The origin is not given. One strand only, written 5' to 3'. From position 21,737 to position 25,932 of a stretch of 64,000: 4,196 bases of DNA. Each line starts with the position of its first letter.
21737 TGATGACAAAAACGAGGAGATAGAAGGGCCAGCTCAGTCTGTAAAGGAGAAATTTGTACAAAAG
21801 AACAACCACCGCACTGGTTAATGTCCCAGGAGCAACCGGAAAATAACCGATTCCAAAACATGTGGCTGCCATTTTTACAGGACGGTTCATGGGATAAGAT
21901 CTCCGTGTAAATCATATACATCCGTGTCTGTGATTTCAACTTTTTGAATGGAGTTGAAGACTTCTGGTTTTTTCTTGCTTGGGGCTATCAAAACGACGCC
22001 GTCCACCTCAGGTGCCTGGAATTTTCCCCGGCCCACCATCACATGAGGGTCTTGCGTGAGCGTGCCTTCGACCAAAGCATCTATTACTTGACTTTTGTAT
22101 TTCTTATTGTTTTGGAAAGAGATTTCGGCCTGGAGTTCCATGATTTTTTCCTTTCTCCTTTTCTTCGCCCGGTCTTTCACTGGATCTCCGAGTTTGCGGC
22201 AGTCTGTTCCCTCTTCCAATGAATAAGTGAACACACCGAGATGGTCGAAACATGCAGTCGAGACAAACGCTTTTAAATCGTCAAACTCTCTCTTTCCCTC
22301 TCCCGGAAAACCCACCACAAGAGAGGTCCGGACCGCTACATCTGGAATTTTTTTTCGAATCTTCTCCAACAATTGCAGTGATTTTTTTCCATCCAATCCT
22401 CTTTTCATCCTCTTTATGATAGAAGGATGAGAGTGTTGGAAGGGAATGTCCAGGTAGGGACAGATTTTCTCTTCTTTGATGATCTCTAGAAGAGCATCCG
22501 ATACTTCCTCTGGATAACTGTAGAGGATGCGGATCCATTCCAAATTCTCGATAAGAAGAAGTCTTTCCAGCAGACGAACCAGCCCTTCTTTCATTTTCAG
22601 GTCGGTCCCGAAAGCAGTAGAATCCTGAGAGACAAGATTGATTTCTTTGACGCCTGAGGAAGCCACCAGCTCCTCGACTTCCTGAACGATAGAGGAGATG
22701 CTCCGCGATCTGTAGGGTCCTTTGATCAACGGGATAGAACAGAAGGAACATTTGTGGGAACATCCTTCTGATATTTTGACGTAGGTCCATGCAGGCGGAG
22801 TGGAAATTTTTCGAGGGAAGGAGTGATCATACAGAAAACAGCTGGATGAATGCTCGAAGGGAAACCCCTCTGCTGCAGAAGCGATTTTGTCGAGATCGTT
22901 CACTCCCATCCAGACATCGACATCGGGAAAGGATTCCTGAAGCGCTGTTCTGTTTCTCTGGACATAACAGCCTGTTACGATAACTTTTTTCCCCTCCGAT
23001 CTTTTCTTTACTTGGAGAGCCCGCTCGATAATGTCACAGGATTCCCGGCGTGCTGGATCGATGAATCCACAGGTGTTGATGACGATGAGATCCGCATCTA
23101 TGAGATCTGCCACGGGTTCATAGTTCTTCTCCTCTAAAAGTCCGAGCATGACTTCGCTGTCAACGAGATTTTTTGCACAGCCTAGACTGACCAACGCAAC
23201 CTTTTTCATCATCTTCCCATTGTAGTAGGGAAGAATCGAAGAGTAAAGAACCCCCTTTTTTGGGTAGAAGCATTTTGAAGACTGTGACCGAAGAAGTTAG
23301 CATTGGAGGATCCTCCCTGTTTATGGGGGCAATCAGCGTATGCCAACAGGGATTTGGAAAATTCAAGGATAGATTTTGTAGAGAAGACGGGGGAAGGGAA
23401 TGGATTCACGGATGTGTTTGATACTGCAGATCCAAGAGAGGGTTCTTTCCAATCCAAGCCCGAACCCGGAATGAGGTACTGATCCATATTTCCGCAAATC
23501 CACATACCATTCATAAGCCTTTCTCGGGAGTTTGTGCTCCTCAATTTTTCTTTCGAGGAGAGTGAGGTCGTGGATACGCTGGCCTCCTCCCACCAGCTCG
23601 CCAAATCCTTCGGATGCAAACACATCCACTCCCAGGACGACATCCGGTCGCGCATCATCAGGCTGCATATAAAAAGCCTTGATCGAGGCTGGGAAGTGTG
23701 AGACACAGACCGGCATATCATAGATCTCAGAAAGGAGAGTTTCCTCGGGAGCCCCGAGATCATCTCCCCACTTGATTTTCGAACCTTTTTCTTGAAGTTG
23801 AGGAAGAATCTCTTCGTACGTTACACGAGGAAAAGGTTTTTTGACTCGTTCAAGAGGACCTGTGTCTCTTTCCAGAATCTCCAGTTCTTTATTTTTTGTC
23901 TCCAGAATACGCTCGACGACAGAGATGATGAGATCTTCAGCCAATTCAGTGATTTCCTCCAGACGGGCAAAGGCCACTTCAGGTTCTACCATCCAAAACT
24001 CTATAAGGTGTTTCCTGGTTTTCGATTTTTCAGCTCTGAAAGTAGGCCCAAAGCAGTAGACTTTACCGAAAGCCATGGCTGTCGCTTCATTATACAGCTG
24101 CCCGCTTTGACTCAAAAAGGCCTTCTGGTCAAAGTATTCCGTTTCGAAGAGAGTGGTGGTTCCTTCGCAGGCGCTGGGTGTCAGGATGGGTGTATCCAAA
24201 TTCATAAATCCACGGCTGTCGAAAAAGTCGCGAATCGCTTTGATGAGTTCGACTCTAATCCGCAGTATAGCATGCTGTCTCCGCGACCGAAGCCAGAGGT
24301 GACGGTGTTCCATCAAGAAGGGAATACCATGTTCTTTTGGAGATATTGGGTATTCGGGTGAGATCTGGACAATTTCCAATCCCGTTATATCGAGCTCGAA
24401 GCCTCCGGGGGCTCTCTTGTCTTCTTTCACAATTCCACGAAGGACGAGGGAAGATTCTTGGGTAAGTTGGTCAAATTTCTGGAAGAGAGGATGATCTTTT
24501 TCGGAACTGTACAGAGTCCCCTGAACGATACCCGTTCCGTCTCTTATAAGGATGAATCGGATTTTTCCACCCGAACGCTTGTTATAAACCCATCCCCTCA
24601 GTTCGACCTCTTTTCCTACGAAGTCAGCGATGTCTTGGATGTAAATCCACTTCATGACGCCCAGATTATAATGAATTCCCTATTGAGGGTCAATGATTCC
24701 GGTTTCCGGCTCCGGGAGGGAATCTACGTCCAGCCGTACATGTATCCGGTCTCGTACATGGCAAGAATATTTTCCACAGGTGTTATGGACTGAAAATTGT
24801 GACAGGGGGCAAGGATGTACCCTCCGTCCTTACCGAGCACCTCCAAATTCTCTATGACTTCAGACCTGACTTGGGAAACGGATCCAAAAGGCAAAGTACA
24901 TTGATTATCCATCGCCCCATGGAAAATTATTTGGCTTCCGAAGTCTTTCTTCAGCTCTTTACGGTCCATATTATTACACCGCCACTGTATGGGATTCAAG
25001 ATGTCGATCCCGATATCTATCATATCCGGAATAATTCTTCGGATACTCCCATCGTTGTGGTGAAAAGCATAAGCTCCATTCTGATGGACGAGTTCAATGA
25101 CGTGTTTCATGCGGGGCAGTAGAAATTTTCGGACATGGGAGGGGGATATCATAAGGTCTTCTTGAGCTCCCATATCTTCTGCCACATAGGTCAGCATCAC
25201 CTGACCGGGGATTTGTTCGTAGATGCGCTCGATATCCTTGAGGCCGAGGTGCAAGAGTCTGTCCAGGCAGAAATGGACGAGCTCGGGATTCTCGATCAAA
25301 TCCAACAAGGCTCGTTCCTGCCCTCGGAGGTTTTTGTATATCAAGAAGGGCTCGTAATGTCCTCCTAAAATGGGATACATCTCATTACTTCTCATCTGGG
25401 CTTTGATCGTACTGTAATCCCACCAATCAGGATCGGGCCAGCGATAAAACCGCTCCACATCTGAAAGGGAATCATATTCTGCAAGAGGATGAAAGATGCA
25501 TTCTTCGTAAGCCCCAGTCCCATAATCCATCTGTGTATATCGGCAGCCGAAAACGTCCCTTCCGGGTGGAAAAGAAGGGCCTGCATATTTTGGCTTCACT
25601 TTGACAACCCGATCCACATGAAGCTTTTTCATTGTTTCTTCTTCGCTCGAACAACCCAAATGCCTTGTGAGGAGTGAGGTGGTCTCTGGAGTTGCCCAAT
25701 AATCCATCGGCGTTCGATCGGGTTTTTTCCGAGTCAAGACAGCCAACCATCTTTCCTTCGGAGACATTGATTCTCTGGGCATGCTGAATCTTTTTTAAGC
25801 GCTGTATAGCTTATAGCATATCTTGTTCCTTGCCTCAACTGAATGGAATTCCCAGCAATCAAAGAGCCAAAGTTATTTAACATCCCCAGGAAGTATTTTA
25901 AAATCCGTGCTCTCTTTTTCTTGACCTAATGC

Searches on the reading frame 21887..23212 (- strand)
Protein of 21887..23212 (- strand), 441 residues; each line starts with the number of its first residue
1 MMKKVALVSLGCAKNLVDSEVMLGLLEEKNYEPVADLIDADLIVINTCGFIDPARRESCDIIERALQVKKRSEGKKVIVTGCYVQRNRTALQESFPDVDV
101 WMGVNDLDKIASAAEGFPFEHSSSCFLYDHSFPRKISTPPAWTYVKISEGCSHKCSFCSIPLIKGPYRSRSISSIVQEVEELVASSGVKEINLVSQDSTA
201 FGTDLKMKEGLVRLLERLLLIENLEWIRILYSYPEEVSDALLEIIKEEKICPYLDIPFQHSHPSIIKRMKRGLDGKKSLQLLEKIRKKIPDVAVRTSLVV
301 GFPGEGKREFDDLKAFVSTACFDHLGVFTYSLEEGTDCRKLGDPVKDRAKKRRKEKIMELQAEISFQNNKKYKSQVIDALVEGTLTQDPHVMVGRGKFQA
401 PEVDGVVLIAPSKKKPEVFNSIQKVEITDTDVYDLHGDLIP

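Call 64: search_protein_families(library=pfam, proteins=[window:21887-23212:-], max_evalue=0.00001)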
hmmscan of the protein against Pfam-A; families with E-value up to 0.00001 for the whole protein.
window:21887-23212:- (441 aa): 3 families
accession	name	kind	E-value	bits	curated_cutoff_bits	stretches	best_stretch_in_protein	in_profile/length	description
PF00919.26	UPF0004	-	1.1e-26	93.1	27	1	4-103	1-98/98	Uncharacterized protein family UPF0004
PF04055.27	Radical_SAM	-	8e-23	81.9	29.5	1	146-316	2-165/166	Radical SAM superfamily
PF18693.7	TRAM_2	-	7.1e-14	52.2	27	1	376-440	4-63/63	TRAM domain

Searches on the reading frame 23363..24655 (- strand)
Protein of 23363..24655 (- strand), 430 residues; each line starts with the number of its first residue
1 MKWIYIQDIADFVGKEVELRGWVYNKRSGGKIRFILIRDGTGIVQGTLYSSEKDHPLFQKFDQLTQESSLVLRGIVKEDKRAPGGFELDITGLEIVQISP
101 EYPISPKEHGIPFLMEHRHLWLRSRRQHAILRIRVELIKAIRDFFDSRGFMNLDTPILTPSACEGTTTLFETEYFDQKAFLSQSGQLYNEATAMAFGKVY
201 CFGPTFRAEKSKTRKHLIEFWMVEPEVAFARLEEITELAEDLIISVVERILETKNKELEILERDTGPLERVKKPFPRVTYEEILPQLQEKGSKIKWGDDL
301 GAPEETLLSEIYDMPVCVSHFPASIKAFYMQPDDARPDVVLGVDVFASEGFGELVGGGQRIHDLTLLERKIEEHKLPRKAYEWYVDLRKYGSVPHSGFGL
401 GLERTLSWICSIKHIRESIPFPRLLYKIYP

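Call 64: search_protein_families(library=pfam, proteins=[window:23363-24655:-], max_evalue=0.00001)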
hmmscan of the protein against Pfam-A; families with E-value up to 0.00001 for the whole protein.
window:23363-24655:- (430 aa): 2 families
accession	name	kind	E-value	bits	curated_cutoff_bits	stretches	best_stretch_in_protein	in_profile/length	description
PF00152.25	tRNA-synt_2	-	3.7e-71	240.2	25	1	114-423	5-306/308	tRNA synthetases class II (D, K and N)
PF01336.31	tRNA_anti-codon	-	1.8e-14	53.8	27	1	17-96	1-75/75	OB-fold nucleic acid binding domain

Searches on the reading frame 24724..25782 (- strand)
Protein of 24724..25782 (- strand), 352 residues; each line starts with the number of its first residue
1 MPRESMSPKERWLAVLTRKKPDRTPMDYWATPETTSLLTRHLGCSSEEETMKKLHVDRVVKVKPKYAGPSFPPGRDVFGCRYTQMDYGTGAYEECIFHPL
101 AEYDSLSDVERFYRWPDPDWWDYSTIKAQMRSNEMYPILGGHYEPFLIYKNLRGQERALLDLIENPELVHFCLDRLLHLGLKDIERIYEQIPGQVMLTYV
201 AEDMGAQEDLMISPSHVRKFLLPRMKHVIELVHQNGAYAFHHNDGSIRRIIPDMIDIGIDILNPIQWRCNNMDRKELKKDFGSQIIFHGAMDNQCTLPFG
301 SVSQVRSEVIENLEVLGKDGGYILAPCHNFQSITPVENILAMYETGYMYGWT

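Call 64: search_protein_families(library=pfam, proteins=[window:24724-25782:-], max_evalue=0.00001)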
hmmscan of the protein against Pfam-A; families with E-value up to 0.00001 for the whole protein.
window:24724-25782:- (352 aa): 1 family
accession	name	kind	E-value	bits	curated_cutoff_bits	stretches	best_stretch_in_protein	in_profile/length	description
PF01208.23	URO-D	-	2.6e-20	73.2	23.9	1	133-345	134-342/346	Uroporphyrinogen decarboxylase (URO-D)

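Call 67: search_protein_families(library=ncbifam, proteins=[window:24724-25782:-], max_evalue=0.00001)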
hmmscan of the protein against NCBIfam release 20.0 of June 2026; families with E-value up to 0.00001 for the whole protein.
window:24724-25782:- (352 aa): 3 families
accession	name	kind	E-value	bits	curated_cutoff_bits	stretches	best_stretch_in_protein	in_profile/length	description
NF004889.0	PRK06252.1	subfamily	3.2e-13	49.4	244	1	131-345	134-332/340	methylcobalamin:coenzyme M methyltransferase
TIGR01463.1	mtaA_cmuA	subfamily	5.3e-12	45.6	235.4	1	131-345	133-334/340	MtaA/CmuA family methyltransferase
NF040654.1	MtaA_Meth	equivalog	1.5e-11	43.9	400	1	130-345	131-331/337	methylcobamide:CoM methyltransferase MtaA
